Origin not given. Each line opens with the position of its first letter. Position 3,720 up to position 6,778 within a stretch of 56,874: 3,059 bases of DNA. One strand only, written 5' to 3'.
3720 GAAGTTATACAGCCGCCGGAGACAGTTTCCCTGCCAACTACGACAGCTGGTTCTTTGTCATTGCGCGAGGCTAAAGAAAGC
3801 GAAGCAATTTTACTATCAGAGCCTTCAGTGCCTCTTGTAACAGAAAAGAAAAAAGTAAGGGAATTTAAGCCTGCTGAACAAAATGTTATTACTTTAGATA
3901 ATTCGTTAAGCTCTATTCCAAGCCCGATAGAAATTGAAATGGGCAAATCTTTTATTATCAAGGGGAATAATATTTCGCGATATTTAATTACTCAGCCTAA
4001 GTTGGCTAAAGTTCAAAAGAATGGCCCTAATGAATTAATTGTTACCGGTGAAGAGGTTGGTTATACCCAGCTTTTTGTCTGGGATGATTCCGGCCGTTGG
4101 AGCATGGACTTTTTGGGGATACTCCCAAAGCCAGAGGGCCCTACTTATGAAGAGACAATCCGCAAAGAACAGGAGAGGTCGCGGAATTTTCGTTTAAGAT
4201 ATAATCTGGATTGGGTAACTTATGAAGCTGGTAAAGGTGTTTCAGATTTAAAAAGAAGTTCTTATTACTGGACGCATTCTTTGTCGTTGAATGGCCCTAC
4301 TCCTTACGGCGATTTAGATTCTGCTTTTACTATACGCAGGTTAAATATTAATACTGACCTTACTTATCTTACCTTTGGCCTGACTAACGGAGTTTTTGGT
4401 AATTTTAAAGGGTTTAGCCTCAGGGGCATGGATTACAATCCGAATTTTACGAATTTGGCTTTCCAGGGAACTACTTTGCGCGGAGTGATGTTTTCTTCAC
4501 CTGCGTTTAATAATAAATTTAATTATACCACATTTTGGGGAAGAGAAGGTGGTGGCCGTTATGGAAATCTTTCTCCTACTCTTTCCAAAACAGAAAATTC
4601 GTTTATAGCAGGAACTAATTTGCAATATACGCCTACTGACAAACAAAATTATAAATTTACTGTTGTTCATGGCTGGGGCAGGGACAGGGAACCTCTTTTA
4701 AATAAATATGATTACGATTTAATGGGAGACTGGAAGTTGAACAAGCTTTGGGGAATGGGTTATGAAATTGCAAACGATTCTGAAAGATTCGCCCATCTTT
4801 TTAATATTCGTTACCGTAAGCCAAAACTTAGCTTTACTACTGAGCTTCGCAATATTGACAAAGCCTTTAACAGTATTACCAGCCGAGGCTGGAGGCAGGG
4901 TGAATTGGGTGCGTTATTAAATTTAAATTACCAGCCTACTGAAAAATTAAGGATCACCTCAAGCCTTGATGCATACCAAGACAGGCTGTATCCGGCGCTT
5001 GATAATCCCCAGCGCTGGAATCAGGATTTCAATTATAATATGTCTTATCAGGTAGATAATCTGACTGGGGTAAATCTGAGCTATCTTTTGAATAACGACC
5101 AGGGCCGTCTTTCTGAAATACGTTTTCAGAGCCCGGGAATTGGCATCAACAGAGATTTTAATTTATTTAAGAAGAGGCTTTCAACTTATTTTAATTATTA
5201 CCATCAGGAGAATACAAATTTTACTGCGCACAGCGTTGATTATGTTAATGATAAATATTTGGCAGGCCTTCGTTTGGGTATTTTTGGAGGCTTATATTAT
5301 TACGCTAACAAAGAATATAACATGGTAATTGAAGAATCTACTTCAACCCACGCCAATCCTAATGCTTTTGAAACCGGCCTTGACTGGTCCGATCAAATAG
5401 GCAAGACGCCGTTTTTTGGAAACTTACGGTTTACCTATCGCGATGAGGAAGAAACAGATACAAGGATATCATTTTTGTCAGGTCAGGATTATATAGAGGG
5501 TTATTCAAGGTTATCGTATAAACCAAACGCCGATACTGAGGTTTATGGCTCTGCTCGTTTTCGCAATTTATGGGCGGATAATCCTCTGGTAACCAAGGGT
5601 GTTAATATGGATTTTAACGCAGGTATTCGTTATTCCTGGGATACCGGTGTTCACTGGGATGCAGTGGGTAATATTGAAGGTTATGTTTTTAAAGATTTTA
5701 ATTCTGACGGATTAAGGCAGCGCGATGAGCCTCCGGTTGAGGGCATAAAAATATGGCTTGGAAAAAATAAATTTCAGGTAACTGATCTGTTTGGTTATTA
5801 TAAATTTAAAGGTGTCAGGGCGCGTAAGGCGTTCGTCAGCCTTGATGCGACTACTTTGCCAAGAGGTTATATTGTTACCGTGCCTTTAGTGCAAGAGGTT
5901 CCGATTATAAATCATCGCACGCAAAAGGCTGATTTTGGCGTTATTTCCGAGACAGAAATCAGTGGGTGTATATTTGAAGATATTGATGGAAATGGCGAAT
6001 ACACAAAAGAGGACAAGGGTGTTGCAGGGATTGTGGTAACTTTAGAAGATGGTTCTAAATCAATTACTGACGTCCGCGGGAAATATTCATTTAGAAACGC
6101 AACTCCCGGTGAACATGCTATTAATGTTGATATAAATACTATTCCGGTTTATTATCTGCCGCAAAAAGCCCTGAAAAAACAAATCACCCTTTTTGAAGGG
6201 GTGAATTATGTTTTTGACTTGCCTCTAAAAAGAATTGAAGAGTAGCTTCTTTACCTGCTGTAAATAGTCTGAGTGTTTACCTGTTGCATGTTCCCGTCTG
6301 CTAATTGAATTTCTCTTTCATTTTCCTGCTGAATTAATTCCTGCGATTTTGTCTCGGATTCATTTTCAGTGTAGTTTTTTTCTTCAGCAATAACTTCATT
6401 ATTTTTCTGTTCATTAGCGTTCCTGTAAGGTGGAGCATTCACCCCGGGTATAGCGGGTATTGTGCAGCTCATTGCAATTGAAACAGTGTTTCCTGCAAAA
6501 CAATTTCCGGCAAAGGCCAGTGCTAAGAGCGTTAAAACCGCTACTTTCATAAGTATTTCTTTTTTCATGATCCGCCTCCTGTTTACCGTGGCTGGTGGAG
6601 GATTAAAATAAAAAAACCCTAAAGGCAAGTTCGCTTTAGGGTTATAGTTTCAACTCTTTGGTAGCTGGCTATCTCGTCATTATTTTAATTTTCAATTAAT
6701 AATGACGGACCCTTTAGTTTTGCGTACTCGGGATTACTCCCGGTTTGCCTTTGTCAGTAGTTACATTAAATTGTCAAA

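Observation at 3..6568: Chaperone/usher-like surface-fibre locus with non-canonical parts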

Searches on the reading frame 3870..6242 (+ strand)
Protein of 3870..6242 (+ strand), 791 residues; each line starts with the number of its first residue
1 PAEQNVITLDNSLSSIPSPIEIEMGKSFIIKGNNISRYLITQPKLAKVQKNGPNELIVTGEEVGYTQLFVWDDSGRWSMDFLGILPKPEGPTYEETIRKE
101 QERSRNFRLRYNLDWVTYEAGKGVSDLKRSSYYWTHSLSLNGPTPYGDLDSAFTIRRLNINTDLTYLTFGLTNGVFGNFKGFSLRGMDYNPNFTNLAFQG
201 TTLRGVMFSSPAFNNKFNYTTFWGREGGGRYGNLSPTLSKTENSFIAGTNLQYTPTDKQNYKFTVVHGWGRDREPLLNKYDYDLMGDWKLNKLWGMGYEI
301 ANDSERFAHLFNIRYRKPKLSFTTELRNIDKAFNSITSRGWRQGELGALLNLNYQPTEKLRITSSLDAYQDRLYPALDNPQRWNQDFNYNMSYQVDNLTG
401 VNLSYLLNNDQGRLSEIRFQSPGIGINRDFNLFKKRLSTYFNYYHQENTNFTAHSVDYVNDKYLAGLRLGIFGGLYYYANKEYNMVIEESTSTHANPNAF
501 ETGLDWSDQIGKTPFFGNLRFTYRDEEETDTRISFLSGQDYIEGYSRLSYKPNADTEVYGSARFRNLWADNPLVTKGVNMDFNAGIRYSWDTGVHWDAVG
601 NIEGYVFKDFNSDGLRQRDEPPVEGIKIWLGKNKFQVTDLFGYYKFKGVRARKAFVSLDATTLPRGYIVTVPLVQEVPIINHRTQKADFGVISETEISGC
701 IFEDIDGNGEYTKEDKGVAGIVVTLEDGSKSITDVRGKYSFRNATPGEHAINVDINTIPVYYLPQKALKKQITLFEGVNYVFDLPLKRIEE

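Call 44: predict_structure(alignment_id=A2)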
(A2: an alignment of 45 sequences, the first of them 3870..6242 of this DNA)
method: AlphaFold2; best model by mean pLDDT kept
length: 791 residues; sequences in the alignment: 45
mean_pLDDT: 86.2   pTM: 0.62
mean pLDDT of the five models: 86.2, 85.6, 85.0, 84.6, 83.9
residues with pLDDT >= 90: 358; 70-90: 373; 50-70: 48; < 50: 12
segments of 3 or more residues with pLDDT < 50: 1-3, 232-239
pLDDT, mean of each block of 10 residues (from residue 1): 68 81 86 90 88 90 89 90 72 61 80 92 87 88 87 78 73 84 91 89 91 89 79 46 86 93 95 88 95 94 93 95 93 85 82 95 92 63 86 95 90 71 96 88 92 82 94 90 91 89 92 91 90 82 95 91 91 87 93 83 89 78 88 86 90 83 80 84 88 83 87 87 88 91 82 89 89 81 88 52
secondary structure, 60 per line:
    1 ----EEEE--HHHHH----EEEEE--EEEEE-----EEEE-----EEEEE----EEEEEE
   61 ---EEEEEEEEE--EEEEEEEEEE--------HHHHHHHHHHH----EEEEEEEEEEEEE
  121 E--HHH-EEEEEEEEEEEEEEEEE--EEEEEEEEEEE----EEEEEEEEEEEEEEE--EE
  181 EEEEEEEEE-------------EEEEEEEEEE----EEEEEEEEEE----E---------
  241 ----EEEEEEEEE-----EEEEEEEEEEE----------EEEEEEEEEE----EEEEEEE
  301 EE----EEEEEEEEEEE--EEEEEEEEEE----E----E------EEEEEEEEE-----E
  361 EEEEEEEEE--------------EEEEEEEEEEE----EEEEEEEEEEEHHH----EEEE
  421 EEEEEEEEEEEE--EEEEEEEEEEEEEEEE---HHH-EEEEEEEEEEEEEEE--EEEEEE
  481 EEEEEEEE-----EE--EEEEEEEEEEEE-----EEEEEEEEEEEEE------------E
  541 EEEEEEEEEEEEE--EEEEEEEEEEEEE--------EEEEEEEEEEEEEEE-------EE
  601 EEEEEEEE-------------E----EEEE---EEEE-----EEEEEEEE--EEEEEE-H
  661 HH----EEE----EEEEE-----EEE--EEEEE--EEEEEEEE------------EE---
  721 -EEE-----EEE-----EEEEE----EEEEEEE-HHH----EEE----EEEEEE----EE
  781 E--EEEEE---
elements in order (helices of 4 or more, strands of 3 or more residues): E5-8 H11-15 E20-24 E27-31 E37-40 E46-50 E55-60 E64-72 E75-84 H93-103 E108-121 E128-144 E147-157 E162-176 E179-189 E203-212 E217-226 E245-253 E259-269 E280-289 E294-302 E307-317 E320-329 E346-354 E360-369 E384-394 E399-409 E417-432 E435-450 E458-472 E475-488 E498-509 E515-527 E540-553 E556-568 E577-591 E599-608 E627-630 E634-637 E643-650 E653-658 E667-669 E674-678 E684-686 E689-693 E696-703 E722-724 E730-732 E738-742 E747-753 E762-764 E769-774 E779-781 E784-788

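Call 47: fold_search(model_id=the predicted structure, library=pdb)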
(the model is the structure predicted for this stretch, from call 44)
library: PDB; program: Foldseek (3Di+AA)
matches with E <= 10: 1000; with E <= 0.001: 373
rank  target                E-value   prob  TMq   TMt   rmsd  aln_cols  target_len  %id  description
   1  9fy9_D                1.9e-18  1.00  0.33  0.38  20.9       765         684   11  Cryo-EM structure of the type 1 chaperone-usher pilus FimD-tip complex (FimDHGFC) - Conformer 1 (released 2025-06-04)
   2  3rfz_E                2.4e-18  1.00  0.34  0.35  22.9       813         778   11  Crystal structure of the FimD usher bound to its cognate FimC:FimH substrate (released 2011-06-01)
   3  9fw9_D                2.9e-18  1.00  0.34  0.38  21.6       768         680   11  Cryo-EM structure of the type 1 pilus assembly platform as part of the FimA-bound chaperone-usher pilus complex (FimDH (released 2025-06-04)
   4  3rfz_B                3.0e-18  1.00  0.35  0.36  22.4       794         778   11  Crystal structure of the FimD usher bound to its cognate FimC:FimH substrate (released 2011-06-01)
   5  7lhg_C                7.2e-17  1.00  0.33  0.32  24.4       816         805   12  Cryo-EM structure of E. coli P pilus tip assembly intermediate PapC-PapD-PapK-PapG in the first conformation (released 2021-08-11)
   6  9fx8_D                7.6e-17  1.00  0.35  0.40  18.0       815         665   11  Cryo-EM structure of the FimI-bound type 1 pilus assembly platform complex - Local refinement (released 2025-06-04)
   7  9bog_D                1.0e-16  1.00  0.35  0.34  22.1       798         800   12  Structural basis for adhesin secretion by the outer-membrane usher in type 1 pili (released 2024-10-09)
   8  9fxb_D                1.4e-16  1.00  0.32  0.39  20.3       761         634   11  Cryo-EM structure of the type 1 pilus assembly platform as part of the FimI-bound chaperone-usher pilus complex (FimDH (released 2025-06-04)
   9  7lhh_C                6.5e-16  1.00  0.35  0.34  22.1       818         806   13  Cryo-EM structure of E. coli P pilus tip assembly intermediate PapC-PapD-PapK-PapG in the second conformation (released 2021-08-11)
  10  6e14_D                1.2e-15  1.00  0.34  0.34  20.7       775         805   11  Handover mechanism of the growing pilus by the bacterial outer membrane usher FimD (released 2018-10-17)
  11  6cd2_C                5.5e-14  1.00  0.31  0.33  17.5       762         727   11  Crystal structure of the PapC usher bound to the chaperone-adhesin PapD-PapG (released 2018-10-03)
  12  2vqi_B                3.1e-10  1.00  0.29  0.43  13.0       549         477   11  Structure of the P pilus usher (PapC) translocation pore (released 2008-05-27)
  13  2vqi_A                4.3e-10  1.00  0.30  0.43  13.2       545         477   11  Structure of the P pilus usher (PapC) translocation pore (released 2008-05-27)
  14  9c4o                  2.9e-09  1.00  0.27  0.32  22.0       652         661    9  Cryo-EM structure of PqqU with ligand PQQ (released 2024-06-19)
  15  3ohn_A                3.0e-09  1.00  0.31  0.48   8.9       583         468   11  Crystal structure of the FimD translocation domain (released 2011-06-01)
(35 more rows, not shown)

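Call 48: search_solved_structures(query=A2, max_evalue=10, show_alignments=0)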
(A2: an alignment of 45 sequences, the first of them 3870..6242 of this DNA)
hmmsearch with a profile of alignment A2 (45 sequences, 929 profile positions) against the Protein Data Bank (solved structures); distinct sequences matched with E-value up to 10: 66 (the best 60 are shown).
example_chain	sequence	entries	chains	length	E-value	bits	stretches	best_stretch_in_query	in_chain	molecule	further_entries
9qhb_A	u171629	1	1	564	2.5e-16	62.2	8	30-73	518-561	Engineered tetratricopeptide repeat protein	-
8bu0_A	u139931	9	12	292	7.8e-16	60.5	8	29-66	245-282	Consensus tetratricopeptide repeat protein | Crystal structure of an 8-repeat consensus TPR superhelix with Zinc. | Monomer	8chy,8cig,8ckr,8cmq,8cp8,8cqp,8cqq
10ps_A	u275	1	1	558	1.7e-12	49.5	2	815-891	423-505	Serine-aspartate repeat-containing protein D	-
9qhc_A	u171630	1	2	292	7.4e-11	44.1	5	29-64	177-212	Engineered tetratricopeptide repeat protein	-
1na0_A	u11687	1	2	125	1.9e-09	39.4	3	30-73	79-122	designed protein CTPR3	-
8ch0_A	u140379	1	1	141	2.6e-09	39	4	29-64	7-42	Consensus tetratricopeptide repeat protein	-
2fo7_A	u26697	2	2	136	3.3e-09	38.6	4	29-64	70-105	SYNTHETIC CONSENSUS TPR PROTEIN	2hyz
3kd7_A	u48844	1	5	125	7.7e-08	34.1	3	34-73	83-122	CTPR390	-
6vl6_A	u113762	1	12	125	3.8e-07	31.8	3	31-73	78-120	T33_dn2A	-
5hrz_A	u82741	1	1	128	4e-07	31.7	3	31-79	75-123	TPR domain protein 1na0C3_3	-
1na3_A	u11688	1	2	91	5.6e-07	31.2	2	30-74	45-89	designed protein CTPR2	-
2wqh_A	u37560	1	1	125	5.9e-07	31.2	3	30-73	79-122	CTPR3Y3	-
8dtf_A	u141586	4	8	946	9.8e-07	30.4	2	31-77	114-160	Probable UDP-N-acetylglucosamine--peptide N-acetylglucosaminyltransferase SPINDLY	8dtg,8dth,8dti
7y4i_A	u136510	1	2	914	1.4e-06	30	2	31-71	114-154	Probable UDP-N-acetylglucosamine--peptide N-acetylglucosaminyltransferase SPINDLY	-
6v8e_A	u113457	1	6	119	1.5e-06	29.9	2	30-73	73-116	Designed protein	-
8jvb_A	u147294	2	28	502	0.098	13.9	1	158-239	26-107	Type II and III secretion system protein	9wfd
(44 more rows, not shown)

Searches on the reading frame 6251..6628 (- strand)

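Call 4: search_protein_families(library=pfam, proteins=[window:6251-6628:-], max_evalue=1)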
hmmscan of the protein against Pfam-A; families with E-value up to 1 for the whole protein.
window:6251-6628:- (125 aa): 1 family
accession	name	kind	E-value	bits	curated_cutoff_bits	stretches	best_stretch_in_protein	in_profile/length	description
PF09929.15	DUF2161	-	0.2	12.2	27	1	72-123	7-58/118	Putative PD-(D/E)XK phosphodiesterase (DUF2161)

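Call 5: search_protein_families(library=ncbifam, proteins=[window:6251-6628:-], max_evalue=1)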
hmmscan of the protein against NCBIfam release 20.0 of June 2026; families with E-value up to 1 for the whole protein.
window:6251-6628:- (125 aa): 1 family
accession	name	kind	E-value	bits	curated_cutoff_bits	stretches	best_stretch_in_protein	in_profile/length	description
NF041742.1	WGxxGxxG_fam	subfamily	0.34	11.5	35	1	21-77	1-48/69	WGxxGxxG family protein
